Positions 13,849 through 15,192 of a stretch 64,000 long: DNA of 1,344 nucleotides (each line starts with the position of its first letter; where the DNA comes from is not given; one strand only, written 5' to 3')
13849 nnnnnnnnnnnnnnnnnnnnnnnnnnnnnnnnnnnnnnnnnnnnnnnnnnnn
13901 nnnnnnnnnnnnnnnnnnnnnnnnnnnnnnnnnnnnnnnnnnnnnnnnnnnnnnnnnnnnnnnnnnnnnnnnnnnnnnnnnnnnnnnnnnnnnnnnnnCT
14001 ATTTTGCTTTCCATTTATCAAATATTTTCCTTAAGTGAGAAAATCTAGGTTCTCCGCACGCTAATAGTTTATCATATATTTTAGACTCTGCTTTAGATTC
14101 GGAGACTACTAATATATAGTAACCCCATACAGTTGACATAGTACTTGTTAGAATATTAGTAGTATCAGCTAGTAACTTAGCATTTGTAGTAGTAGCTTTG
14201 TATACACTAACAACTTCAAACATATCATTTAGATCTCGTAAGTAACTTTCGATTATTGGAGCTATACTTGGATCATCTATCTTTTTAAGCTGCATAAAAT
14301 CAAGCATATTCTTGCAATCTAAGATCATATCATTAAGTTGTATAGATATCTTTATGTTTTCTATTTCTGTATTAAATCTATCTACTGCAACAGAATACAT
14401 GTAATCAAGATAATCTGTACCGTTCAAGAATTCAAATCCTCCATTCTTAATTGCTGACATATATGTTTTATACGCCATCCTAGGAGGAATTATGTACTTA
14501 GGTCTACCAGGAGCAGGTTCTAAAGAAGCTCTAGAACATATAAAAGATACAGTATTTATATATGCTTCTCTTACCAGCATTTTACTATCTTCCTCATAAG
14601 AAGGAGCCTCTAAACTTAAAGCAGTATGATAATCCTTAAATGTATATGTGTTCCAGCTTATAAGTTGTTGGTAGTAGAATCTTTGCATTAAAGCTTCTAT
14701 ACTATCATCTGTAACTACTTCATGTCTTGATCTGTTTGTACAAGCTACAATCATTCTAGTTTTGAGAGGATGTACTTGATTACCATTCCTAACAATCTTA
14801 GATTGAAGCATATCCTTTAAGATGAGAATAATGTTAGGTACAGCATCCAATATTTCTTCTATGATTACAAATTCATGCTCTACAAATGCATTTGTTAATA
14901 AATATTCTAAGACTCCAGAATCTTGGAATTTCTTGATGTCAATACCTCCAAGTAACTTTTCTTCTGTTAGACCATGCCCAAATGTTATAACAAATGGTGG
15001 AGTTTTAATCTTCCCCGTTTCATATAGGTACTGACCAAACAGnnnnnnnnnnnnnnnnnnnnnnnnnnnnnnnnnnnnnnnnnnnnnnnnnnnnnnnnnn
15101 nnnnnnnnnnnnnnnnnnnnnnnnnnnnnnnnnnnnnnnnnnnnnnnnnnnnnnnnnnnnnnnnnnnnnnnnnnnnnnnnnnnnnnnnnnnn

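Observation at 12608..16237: MoxR-type AAA+ ATPase + VWA partner in a phage, with the MoxR gene interrupted at its P-loop by a ~1-kb HEG-containing intervening sequence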

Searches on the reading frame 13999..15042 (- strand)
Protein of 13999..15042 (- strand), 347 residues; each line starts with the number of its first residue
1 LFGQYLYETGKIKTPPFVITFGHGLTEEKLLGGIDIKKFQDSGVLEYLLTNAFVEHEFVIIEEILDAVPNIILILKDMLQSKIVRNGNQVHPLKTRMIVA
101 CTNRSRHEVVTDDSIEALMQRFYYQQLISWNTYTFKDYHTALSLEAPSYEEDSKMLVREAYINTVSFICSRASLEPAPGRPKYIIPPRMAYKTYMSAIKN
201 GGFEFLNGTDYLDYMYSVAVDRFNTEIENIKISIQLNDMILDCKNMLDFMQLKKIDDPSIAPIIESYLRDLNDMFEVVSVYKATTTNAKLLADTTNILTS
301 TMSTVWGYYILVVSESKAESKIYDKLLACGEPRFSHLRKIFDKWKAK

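Call 6: search_protein_families(library=pfam, proteins=[window:13999-15027:-], max_evalue=1)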
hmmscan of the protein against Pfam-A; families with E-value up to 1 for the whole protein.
window:13999-15027:- (342 aa): 2 families
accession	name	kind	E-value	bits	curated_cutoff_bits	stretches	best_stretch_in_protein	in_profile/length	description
PF20030.5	bpMoxR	-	1.2e-08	34.8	27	1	23-120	71-163/205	MoxR domain in the MoxR-vWA-beta-propeller ternary systems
PF07728.20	AAA_5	-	2.3e-05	24.9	22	1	8-117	25-139/139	AAA domain (dynein-related subfamily)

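Call 9: search_dna_similar(query=window:13999-15042:-, collection=phages, mode=protein, max_rows=40, max_evalue=0.001)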
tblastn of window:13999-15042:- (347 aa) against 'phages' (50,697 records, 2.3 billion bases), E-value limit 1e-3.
No match.

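Call 11: find_homologous_proteins(query=window:13999-15042:-, max_evalue=0.001)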
Query window:13999-15042:- (347 aa): 19 proteins with E <= 0.001 among 1451 candidates.
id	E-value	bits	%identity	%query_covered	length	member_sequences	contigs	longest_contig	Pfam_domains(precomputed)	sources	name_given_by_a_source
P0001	1.3e-176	605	100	78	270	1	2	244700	-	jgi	-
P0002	2.5e-78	282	42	97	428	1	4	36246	PF07728.21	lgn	-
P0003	6.5e-52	195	52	60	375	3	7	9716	PF20030.6,PF07728.21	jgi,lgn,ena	jgi:hypothetical protein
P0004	1.6e-51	194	47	63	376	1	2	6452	PF20030.6,PF07728.21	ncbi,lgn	-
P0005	4.1e-51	192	53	58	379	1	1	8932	PF20030.6,PF07728.21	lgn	-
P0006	4.6e-50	189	44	68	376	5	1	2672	PF20030.6,PF07728.21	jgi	jgi:hypothetical protein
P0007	1.2e-49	188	50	60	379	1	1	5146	PF20030.6,PF07728.21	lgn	-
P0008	2.5e-49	187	45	68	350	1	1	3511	PF20030.6,PF07728.21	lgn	-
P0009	5.3e-49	185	49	58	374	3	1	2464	PF20030.6,PF07728.21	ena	-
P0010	1.0e-45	175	46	60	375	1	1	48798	PF20030.6,PF07728.21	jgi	jgi:hypothetical protein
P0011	4.5e-45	173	46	58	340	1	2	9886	PF20030.6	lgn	-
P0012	2.4e-44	170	46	64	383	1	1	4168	PF20030.6,PF07728.21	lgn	-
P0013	3.4e-44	170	49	55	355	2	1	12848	PF20030.6,PF07728.21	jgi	-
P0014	8.6e-44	168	41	74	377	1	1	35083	PF20030.6,PF07728.21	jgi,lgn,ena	-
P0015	2.0e-43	167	46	61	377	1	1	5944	PF20030.6,PF07728.21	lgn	-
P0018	1.0e-31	129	54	35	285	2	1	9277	PF20030.6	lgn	-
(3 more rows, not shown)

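Call 52: find_encoding_contigs(protein=P0010, flank=8000, max_places=2)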
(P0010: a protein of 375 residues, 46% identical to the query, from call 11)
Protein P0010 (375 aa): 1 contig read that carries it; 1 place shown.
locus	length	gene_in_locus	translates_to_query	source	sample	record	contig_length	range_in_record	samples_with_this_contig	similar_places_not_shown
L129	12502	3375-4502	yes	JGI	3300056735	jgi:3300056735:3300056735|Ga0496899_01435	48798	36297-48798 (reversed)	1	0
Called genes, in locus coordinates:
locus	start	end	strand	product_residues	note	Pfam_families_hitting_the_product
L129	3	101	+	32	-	?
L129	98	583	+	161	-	-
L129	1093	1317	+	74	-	-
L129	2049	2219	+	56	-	-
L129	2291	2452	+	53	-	-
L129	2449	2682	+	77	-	-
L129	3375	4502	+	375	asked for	PF20030:bpMoxR, PF07728:AAA_5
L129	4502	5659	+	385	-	-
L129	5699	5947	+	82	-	-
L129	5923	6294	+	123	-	PF08960:STIV_B116-like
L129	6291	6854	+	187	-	-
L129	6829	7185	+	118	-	-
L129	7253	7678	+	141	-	-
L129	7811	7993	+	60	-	-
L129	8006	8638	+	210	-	-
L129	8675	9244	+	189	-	-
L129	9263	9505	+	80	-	-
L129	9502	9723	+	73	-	-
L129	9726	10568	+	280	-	PF01832:Glucosaminidase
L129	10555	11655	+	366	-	PF04851:ResIII (faint), PF00271:Helicase_C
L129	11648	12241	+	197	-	-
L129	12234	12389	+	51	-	-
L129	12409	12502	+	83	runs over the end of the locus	-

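Call 53: find_encoding_contigs(protein=P0002, flank=8000, max_places=2)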
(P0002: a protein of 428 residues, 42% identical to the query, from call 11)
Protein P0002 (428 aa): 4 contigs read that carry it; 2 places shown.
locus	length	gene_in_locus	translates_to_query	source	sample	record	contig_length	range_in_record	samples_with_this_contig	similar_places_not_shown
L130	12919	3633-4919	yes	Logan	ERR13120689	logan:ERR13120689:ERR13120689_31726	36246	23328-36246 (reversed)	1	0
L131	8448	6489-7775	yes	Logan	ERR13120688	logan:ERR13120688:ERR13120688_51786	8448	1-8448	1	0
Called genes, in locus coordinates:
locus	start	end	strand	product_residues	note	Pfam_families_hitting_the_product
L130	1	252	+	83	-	?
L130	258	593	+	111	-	-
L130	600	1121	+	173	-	-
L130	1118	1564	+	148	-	-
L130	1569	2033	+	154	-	-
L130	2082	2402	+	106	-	-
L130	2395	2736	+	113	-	-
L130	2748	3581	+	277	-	-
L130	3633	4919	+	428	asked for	PF07728:AAA_5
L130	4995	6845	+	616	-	PF05762:VWA_CoxE (weak), PF13519:VWA_2 (weak)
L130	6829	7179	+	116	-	-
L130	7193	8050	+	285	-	PF00692:dUTPase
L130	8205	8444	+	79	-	-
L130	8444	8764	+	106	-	-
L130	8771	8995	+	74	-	-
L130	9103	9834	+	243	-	-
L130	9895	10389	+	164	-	-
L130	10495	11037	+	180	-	-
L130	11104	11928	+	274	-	-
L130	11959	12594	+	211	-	-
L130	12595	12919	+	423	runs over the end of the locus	-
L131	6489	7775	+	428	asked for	PF07728:AAA_5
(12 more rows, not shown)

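Call 67: find_encoding_contigs(protein=P0011, flank=5000, max_places=2)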
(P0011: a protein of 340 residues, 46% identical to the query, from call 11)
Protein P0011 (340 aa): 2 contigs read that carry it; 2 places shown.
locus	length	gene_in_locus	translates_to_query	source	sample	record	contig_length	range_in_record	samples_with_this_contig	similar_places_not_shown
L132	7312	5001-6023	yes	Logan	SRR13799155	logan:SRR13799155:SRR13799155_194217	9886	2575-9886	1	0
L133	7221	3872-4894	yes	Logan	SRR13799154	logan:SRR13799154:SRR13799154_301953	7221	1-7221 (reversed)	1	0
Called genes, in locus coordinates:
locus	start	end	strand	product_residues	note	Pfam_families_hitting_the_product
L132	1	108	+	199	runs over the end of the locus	-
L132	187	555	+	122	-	-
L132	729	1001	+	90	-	-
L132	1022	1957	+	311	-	-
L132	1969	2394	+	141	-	-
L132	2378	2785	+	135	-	-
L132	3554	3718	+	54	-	-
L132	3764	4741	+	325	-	PF14528:LAGLIDADG_3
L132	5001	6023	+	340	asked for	PF20030:bpMoxR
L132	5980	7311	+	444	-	?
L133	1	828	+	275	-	?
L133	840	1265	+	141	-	-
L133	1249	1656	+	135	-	-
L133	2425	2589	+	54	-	-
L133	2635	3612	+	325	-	PF14528:LAGLIDADG_3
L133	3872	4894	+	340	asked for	PF20030:bpMoxR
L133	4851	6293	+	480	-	-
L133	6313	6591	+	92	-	-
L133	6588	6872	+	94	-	-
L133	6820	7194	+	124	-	-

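Call 68: find_encoding_contigs(protein=P0018, flank=5000, max_places=2)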
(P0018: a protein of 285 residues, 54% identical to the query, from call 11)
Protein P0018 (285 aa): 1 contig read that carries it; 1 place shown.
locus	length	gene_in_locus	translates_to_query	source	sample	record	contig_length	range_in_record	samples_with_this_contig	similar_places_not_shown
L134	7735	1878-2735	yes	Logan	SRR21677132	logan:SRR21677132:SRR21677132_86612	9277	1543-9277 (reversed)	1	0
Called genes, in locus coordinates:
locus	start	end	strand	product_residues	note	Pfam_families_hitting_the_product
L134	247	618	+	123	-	-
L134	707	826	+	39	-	-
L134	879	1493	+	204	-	PF07453:NUMOD1 (faint)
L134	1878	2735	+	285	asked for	PF20030:bpMoxR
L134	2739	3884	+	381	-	-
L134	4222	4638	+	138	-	-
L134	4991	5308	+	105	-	-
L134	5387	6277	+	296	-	PF13191:AAA_16 (weak), PF00004:AAA, PF05729:NACHT (faint), PF07724:AAA_2, PF07728:AAA_5, PF13401:AAA_22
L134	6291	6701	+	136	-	PF20274:cREC_REC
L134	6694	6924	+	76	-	-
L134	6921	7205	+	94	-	PF10077:DUF2314 (weak)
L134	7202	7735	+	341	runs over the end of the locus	-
